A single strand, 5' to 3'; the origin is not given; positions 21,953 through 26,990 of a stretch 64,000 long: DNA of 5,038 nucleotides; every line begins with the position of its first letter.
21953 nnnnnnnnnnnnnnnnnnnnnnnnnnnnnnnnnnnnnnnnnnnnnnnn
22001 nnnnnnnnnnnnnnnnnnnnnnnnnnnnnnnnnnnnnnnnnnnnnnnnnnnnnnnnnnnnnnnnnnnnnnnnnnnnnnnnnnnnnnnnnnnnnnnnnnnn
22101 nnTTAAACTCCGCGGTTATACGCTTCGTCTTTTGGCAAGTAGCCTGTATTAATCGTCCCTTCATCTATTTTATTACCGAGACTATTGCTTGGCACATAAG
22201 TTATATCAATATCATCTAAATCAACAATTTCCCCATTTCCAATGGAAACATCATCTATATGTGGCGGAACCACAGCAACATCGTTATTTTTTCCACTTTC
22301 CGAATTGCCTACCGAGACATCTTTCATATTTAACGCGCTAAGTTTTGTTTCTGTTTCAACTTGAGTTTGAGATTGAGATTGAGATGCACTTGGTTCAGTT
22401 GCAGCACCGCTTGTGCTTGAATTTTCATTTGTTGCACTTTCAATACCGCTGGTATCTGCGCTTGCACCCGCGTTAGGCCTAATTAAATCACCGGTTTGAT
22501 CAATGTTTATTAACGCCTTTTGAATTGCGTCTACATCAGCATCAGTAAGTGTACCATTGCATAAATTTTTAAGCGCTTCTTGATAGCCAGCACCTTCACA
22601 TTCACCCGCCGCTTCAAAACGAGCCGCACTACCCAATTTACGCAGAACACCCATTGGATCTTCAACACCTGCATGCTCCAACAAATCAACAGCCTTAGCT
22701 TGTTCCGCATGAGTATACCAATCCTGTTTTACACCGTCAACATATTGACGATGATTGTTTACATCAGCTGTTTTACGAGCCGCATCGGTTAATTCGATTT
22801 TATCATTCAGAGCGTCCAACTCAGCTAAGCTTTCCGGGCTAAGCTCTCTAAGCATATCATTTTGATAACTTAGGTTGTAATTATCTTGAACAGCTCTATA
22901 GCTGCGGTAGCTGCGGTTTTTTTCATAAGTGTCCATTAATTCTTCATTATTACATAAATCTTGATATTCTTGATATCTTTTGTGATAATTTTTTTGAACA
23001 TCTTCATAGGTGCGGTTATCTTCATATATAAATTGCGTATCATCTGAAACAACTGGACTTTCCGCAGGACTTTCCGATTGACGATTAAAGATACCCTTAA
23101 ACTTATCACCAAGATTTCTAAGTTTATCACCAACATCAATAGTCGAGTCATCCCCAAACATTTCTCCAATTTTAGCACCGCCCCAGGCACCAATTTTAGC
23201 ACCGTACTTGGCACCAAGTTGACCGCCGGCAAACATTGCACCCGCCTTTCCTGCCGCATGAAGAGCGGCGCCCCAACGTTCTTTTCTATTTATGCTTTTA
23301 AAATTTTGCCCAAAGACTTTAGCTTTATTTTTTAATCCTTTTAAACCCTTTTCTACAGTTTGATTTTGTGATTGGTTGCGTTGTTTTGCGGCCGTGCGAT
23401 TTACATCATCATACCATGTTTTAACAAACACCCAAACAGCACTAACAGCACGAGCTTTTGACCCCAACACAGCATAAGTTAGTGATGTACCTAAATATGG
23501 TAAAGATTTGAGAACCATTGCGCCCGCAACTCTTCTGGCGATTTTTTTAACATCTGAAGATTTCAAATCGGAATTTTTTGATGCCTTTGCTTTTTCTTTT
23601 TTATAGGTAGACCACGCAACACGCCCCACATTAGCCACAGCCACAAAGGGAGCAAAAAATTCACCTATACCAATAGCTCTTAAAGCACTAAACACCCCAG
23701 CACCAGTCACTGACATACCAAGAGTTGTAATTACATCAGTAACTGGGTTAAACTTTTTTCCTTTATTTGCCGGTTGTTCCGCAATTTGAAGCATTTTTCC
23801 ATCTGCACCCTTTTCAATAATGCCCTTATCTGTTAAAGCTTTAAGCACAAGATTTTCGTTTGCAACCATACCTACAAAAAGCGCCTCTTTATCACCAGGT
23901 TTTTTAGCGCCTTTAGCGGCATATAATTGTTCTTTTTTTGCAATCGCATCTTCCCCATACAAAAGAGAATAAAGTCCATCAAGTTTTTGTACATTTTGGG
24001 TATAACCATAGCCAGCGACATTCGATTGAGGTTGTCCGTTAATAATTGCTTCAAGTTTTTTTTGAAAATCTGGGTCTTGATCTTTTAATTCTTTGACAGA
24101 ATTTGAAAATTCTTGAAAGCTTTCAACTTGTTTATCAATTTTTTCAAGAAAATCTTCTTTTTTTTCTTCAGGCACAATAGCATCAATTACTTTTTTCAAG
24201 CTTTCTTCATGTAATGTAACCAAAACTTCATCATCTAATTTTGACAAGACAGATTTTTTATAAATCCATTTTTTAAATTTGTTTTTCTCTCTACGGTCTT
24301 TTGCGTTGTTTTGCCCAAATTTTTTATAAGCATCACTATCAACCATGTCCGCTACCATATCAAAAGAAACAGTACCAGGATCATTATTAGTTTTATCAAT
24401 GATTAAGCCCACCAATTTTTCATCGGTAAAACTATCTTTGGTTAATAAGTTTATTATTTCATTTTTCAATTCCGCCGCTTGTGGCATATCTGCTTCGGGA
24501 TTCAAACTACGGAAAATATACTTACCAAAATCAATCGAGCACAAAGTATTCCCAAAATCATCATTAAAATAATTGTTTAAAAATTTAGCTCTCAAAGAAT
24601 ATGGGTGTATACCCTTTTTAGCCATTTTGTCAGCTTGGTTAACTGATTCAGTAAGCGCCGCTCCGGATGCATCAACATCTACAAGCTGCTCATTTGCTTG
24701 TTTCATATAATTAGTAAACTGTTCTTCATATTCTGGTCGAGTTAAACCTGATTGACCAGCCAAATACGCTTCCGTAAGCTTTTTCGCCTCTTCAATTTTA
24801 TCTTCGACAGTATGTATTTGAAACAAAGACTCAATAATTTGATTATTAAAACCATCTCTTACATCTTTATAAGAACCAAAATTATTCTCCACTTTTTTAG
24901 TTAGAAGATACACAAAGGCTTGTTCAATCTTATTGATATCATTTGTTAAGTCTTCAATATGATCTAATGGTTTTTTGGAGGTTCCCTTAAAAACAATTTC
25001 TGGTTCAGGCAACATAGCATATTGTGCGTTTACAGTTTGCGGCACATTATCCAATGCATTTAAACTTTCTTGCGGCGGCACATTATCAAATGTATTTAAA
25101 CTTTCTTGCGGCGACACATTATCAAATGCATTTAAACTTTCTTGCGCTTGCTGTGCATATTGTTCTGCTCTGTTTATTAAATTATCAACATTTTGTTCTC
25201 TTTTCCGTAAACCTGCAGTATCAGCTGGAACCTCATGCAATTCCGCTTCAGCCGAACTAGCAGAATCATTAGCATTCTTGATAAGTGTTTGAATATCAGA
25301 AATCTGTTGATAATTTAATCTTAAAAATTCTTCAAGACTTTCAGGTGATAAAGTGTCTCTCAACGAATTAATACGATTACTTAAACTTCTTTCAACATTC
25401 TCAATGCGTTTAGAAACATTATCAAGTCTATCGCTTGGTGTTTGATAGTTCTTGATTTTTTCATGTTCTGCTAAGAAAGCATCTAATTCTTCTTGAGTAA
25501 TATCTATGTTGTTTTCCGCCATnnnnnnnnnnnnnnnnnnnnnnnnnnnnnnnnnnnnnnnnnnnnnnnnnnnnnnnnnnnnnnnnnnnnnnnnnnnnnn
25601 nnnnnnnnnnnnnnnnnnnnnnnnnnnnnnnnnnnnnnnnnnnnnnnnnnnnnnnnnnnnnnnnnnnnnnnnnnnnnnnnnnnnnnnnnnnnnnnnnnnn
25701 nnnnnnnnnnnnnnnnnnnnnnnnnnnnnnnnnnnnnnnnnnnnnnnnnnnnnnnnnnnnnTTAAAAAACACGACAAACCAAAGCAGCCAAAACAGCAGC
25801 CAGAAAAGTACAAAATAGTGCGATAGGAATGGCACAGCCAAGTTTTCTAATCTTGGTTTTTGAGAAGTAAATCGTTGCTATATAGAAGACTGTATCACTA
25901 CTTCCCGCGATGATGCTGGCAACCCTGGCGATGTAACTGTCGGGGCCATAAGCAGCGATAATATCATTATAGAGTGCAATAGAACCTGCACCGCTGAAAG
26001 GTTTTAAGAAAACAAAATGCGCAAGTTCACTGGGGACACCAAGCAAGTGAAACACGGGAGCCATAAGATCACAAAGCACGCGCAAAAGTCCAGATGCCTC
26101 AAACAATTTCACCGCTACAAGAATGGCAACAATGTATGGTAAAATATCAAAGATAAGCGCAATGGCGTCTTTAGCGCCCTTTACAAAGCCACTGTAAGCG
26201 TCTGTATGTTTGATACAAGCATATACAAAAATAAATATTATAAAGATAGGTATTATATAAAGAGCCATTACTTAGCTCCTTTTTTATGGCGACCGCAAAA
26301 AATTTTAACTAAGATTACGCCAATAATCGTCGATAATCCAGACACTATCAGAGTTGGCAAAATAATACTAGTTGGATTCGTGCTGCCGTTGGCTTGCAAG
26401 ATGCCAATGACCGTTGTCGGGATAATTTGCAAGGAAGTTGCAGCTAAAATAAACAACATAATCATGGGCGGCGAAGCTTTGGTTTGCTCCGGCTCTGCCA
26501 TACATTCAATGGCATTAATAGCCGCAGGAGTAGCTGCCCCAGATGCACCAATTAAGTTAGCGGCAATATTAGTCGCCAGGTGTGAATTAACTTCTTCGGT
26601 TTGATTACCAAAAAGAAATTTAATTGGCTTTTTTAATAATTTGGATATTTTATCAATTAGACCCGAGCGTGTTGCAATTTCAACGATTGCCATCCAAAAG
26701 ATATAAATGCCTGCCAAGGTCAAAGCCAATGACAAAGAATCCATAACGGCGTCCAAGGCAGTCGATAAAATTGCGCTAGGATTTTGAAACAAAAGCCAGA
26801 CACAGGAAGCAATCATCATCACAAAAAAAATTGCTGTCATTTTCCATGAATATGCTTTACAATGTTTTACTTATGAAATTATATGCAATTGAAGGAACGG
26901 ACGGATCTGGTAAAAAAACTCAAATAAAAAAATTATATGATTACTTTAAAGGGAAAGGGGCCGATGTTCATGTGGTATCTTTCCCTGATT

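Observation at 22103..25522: An orphan ~1,139-aa protein combines a cytoplasmic coiled coil, central membrane hairpins, a glycine zipper and a low-complexity tail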

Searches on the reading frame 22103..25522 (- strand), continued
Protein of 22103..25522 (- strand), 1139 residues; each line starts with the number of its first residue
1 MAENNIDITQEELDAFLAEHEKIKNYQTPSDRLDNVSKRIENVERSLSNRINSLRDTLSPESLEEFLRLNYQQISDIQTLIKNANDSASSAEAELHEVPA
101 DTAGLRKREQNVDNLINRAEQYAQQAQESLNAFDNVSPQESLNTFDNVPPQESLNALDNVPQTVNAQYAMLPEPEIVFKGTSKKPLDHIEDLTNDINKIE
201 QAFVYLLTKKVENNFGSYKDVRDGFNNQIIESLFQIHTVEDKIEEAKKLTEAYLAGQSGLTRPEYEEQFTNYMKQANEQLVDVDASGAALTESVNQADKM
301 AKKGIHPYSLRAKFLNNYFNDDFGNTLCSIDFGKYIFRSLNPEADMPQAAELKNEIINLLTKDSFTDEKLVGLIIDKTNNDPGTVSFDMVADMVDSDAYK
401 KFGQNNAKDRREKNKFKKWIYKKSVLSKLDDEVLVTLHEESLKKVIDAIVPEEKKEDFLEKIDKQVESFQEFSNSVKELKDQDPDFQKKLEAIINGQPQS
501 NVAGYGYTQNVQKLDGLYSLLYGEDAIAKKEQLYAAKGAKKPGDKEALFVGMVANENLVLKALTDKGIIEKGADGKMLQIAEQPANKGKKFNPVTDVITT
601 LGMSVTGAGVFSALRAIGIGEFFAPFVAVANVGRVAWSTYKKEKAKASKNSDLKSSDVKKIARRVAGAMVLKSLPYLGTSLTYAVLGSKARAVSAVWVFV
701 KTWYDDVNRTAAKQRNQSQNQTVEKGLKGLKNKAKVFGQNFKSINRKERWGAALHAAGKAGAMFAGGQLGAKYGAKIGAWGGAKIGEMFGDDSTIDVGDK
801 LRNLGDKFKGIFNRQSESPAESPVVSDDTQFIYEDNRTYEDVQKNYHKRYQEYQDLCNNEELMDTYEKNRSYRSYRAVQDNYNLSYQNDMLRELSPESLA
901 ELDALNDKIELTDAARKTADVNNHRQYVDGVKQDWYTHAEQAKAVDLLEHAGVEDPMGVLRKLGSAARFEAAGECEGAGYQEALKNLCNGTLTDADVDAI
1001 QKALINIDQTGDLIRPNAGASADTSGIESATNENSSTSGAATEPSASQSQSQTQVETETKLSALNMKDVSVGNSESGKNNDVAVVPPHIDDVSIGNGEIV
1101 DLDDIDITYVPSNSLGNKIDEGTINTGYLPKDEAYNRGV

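Call 96: search_protein_families(library=phrogs, alignment_id=A2, max_evalue=0.01)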
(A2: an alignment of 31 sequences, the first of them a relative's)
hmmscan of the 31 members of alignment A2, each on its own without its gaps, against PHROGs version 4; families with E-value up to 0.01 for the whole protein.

A. member 1, P0001 (1139 aa): 1 family
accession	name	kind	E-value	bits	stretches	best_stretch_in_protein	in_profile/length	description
phrog_36852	-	unknown function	0.0063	17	0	82-143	28-89/305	-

B. families by the number of members that match (of 31 scanned): 4 families
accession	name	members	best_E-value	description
phrog_1638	-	1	0.0031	-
phrog_36852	-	1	0.0063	-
phrog_19070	-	1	0.0068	-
phrog_4312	-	1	0.0092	-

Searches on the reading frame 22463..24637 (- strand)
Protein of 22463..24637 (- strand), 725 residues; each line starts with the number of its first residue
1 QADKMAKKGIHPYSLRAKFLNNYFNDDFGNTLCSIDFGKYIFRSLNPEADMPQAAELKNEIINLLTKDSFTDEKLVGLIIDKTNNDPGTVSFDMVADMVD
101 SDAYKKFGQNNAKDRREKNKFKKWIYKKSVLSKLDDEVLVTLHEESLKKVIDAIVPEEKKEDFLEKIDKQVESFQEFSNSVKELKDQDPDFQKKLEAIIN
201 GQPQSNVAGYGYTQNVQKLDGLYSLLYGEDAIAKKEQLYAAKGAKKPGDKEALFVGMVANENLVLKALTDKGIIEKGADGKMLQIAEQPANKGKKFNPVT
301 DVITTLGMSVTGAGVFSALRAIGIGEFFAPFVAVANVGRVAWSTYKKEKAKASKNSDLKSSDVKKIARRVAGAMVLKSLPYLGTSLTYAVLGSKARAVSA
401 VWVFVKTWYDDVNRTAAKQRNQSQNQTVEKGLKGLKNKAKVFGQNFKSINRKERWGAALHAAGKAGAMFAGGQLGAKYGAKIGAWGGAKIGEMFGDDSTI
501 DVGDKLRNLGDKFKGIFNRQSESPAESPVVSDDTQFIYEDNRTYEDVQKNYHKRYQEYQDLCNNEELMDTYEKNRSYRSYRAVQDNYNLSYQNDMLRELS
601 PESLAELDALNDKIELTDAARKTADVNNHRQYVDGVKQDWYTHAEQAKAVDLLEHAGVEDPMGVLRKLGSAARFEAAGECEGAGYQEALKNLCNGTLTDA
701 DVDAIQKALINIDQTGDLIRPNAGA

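Call 58: search_solved_structures(query=A3, max_evalue=10)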
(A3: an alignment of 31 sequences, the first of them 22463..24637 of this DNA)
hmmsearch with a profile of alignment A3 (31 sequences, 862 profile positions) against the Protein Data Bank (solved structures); distinct sequences matched with E-value up to 10: 7.
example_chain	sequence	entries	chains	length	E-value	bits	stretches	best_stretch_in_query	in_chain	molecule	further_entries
4wsz_A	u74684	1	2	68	0.8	11.4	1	431-485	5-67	Response regulator receiver domain protein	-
9uaq_A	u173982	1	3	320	3.1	9.5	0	427-490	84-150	H3-PrAC-5350A,2-dehydro-3-deoxyphosphogluconate aldolase/4-hydroxy-2-oxoglutarate aldolase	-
9ucl_A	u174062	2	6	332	3.4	9.3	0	427-490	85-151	H3-PrAC-5350A,2-dehydro-3-deoxyphosphogluconate aldolase/4-hydroxy-2-oxoglutarate aldolase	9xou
9ubr_A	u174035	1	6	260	7.2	8.3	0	443-490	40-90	PrAC-5350A,2-dehydro-3-deoxyphosphogluconate aldolase/4-hydroxy-2-oxoglutarate aldolase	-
5gad_l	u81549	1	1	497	7.2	8.3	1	667-789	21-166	Signal recognition particle receptor FtsY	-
3wxx_B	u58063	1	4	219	7.3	8.2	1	289-397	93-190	AopB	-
2yhs_A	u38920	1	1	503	7.4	8.2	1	667-789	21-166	CELL DIVISION PROTEIN FTSY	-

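Call 66: predict_structure(alignment_id=A3)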
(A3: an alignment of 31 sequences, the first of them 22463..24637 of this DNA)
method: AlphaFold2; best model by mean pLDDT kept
length: 725 residues; sequences in the alignment: 31
mean_pLDDT: 69.5   pTM: 0.53
mean pLDDT of the five models: 69.5, 69.5, 66.5, 66.0, 65.5
residues with pLDDT >= 90: 219; 70-90: 190; 50-70: 100; < 50: 216
segments of 3 or more residues with pLDDT < 50: 204-210, 289-296, 301-303, 305-338, 374-402, 423-437, 476-548, 550-552, 554-581, 583-585, 722-725
pLDDT, mean of each block of 10 residues (from residue 1): 66 88 78 80 90 84 90 95 82 92 94 91 87 84 94 94 95 95 96 92 51 75 92 84 75 77 91 90 70 45 42 33 31 44 68 68 65 44 31 41 56 68 44 46 69 69 53 48 36 35 39 33 32 28 42 48 42 41 50 73 88 87 85 78 93 91 95 90 92 95 95 90 43
secondary structure, 60 per line:
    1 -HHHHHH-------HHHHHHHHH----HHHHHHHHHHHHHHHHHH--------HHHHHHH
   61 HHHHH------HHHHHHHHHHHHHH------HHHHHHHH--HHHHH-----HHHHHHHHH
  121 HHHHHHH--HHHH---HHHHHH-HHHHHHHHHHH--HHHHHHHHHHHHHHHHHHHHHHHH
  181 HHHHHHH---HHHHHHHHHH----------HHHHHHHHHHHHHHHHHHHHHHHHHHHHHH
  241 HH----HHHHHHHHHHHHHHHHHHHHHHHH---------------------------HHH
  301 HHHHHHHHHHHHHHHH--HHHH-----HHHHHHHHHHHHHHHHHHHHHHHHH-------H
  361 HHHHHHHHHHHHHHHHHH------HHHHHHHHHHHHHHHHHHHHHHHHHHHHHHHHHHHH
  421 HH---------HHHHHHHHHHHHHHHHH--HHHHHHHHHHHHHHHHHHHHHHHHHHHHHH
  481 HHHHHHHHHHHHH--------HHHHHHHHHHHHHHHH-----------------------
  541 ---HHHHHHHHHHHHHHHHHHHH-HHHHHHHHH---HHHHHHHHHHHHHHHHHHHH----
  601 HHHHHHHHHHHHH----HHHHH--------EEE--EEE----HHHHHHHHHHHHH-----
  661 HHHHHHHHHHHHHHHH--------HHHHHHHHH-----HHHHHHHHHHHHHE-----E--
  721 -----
elements in order (helices of 4 or more, strands of 3 or more residues): H2-7 H15-23 H28-45 H54-65 H72-85 H92-99 H102-106 H112-127 H130-133 H137-142 H144-154 H157-187 H191-200 H211-242 H247-270 H298-316 H319-322 H328-352 H360-378 H385-422 H432-448 H451-493 H502-517 H544-563 H565-573 H577-596 H601-613 H618-622 E631-633 E636-638 H643-655 H661-676 H685-693 H699-711
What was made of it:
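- Two domains are modelled at pLDDT 80-96 (call 66). AF2 confidence in this region is low, pLDDT 30-68 (call 66). AF2 does not pack these helices against the folded domains; pLDDT there is low (call 66).
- Tried and rejected: The second run, on aa 296-1020 with 31 sequences, gave two good domains (call 66).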

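Call 68: fold_search(model_id=the predicted structure, library=pdb)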
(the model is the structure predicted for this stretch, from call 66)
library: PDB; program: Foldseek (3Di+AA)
matches with E <= 10: 161; with E <= 0.001: 0
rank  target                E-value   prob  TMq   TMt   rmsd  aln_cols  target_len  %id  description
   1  9mhg_A                3.7e-01  0.12  0.10  0.07  29.2       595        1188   10  Cryo EM reconstruction of PI3KC3-C1 in complex with Human RAB1A(Q70L), VPS34 kinase domain in the inactive conformatio (released 2025-02-12)
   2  9mhf_A                4.9e-01  0.11  0.10  0.07  27.3       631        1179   11  Cryo-EM reconstruction of PI3KC3-C1 in complex with Human RAB1A(Q70L) (released 2025-02-12)
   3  9b6j_A                6.7e-01  0.08  0.08  0.07  34.4       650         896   10  Cryo-EM structure of the mouse TRPM8 channel in complex with PI(4,5)P2 and Ca2+ (released 2024-08-21)
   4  9gkb_A                7.8e-01  0.07  0.08  0.09  34.4       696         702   11  TRPC5 in complex with spin-labelled ligand SpinPico1 (released 2025-09-03)
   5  8wpn_A                1.8e+00  0.04  0.08  0.08  30.8       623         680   10  Cryo-EM structure of the human TRPC4 in lipid nanodiscs (released 2024-10-16)
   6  8e4n_A                1.9e+00  0.06  0.09  0.08  36.9       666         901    9  The closed C1-state mouse TRPM8 structure in complex with PI(4,5)P2 (released 2022-10-26)
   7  5dhg_B                2.0e+00  0.04  0.08  0.12  27.2       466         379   10  The crystal structure of nociceptin/orphanin FQ peptide receptor (NOP) in complex with C-35 (PSI Community Target) (released 2015-10-21)
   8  9ijr_A                2.4e+00  0.04  0.07  0.13  27.8       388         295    8  Cryo-EM structure of the orphan GPR52 beta-arrestin 1 complex bound to ligand c17 (released 2025-09-03)
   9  8e4p_A                2.4e+00  0.03  0.08  0.07  36.0       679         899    9  Mouse TRPM8 structure determined in the ligand- and PI(4,5)P2-free condition, Class I , C0 state (released 2022-10-26)
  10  6puu_A                2.4e+00  0.03  0.08  0.06  33.2       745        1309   10  Human TRPM2 bound to 8-Br-cADPR and calcium (released 2019-09-25)
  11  9mhh_A                2.6e+00  0.05  0.09  0.07  27.1       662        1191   11  PI3KC3-C1 in complex with RAB1A. VPS34 kinase domain active conformation (released 2025-02-12)
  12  9m8n_A                2.6e+00  0.04  0.06  0.08  25.5       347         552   11  Cryo-EM structure of the human TRPA1 ion channel in complex with crotalphine. (released 2025-10-29)
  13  6zqg_UB               2.7e+00  0.08  0.10  0.14  33.9       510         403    9  Cryo-EM structure of the 90S pre-ribosome from Saccharomyces cerevisiae, state Dis-C (released 2020-09-23)
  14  8xwp_R                2.7e+00  0.05  0.08  0.15  21.3       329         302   11  Cryo-EM structure of ET-1 bound ETBR-DNGI complex (released 2024-10-02)
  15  9o7w_B                2.7e+00  0.03  0.09  0.07  35.5       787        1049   10  Cryo-EM structure of apo rabbit TRPM3 having 3 resting and 1 activated subunits at 18 degrees Celsius (released 2025-12-17)
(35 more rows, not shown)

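Call 73: fold_search(model_id=the predicted structure, library=viral)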
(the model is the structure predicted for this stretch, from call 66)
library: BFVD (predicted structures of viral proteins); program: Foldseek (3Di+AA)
matches with E <= 10: 178; with E <= 0.001: 0
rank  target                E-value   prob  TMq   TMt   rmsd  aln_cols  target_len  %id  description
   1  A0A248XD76            1.5e-02  0.21  0.08  0.06  43.3       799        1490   13  Putative tail tape measure protein [Klebsiella phage YMC16/01/N133_KPN_BP]
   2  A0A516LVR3            2.0e-02  0.23  0.09  0.07  38.9       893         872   11  (no name in the UniProt tables at hand)
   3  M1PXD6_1              1.9e-01  0.08  0.07  0.06  45.3       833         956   12  (no name in the UniProt tables at hand)
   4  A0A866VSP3            3.5e-01  0.16  0.08  0.12  26.6       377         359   10  G protein-coupled receptor-4B [Elephant endotheliotropic herpesvirus 3A]
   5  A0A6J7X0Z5            3.7e-01  0.08  0.06  0.08  48.3       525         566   11  Uncharacterized protein [uncultured Caudovirales phage]
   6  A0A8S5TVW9            5.0e-01  0.07  0.08  0.08  33.1       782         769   11  Minor tail protein [Siphoviridae sp. ctmxA102]
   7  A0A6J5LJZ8            5.6e-01  0.21  0.08  0.10  33.0       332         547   13  Uncharacterized protein [uncultured Caudovirales phage]
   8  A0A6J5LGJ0            7.1e-01  0.06  0.07  0.08  32.5       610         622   14  Bacteriophage lambda, GpH, tail tape measure, C-terminal [uncultured Caudovirales phage]
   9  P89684                7.7e-01  0.16  0.10  0.09  31.7       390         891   11  Genome polyprotein 2 [Barley mild mosaic virus (strain Na1)]
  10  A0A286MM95            7.7e-01  0.11  0.09  0.13  26.6       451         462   10  Membrane protein Mo6 [Beluga whale alphaherpesvirus 1]
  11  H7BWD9                8.0e-01  0.07  0.08  0.10  36.7       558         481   11  (no name in the UniProt tables at hand)
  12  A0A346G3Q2            8.7e-01  0.08  0.07  0.12  25.7       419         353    6  (no name in the UniProt tables at hand)
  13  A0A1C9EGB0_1          8.7e-01  0.06  0.09  0.07  35.8       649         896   11  Viral structural protein [Acidianus two-tailed phage variant 1]
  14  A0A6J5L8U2            9.4e-01  0.14  0.06  0.13  21.5       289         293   11  Uncharacterized protein [uncultured Caudovirales phage]
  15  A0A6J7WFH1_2          9.4e-01  0.06  0.08  0.08  49.3       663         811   13  Uncharacterized protein [uncultured Caudovirales phage]
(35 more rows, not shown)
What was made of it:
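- On Phage tail tape-measure protein: Tape-measure proteins top the BFVD list, but with E>=0.015, probability <=0.23 and TM-score <=0.1 (call 73).
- Closest known: Phage tail tape-measure proteins. Same: They give the top, though non-significant, Foldseek hits (call 73).
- Tape-measure proteins dominate the non-significant Foldseek hits in the viral library, best E 0.015 (call 73). TM-scores are at or below 0.1 (call 73).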

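Call 74: search_dna_similar(query=window:22463-24637:-, collection=phages, mode=protein, max_evalue=0.01, max_rows=15)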
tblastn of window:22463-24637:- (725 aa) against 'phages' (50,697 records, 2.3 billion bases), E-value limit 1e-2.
No match.
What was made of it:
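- tblastn against 50,697 phage records gives nothing (call 74).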

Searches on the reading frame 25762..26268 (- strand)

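Call 18: search_protein_families(library=pfam, proteins=[window:25762-26268:-], max_evalue=0.001)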
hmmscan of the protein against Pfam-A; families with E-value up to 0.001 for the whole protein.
window:25762-26268:- (168 aa): 1 family
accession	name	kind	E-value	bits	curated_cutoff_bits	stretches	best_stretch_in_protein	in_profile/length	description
PF07670.19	Gate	-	2.2e-12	47.8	29.6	1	40-139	2-102/104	Nucleoside recognition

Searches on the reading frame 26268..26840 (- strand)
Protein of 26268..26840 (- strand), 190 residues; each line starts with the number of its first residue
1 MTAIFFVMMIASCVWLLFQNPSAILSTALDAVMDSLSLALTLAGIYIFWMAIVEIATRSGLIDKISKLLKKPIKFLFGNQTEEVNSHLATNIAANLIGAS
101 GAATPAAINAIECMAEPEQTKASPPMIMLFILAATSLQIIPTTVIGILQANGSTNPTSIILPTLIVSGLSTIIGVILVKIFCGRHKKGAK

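Call 18: search_protein_families(library=pfam, proteins=[window:26268-26840:-], max_evalue=0.001)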
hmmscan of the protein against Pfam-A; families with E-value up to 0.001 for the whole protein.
window:26268-26840:- (190 aa): 1 family
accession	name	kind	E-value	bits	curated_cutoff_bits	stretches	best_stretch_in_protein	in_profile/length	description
PF07670.19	Gate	-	1.7e-06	28.9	29.6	1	40-148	2-101/104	Nucleoside recognition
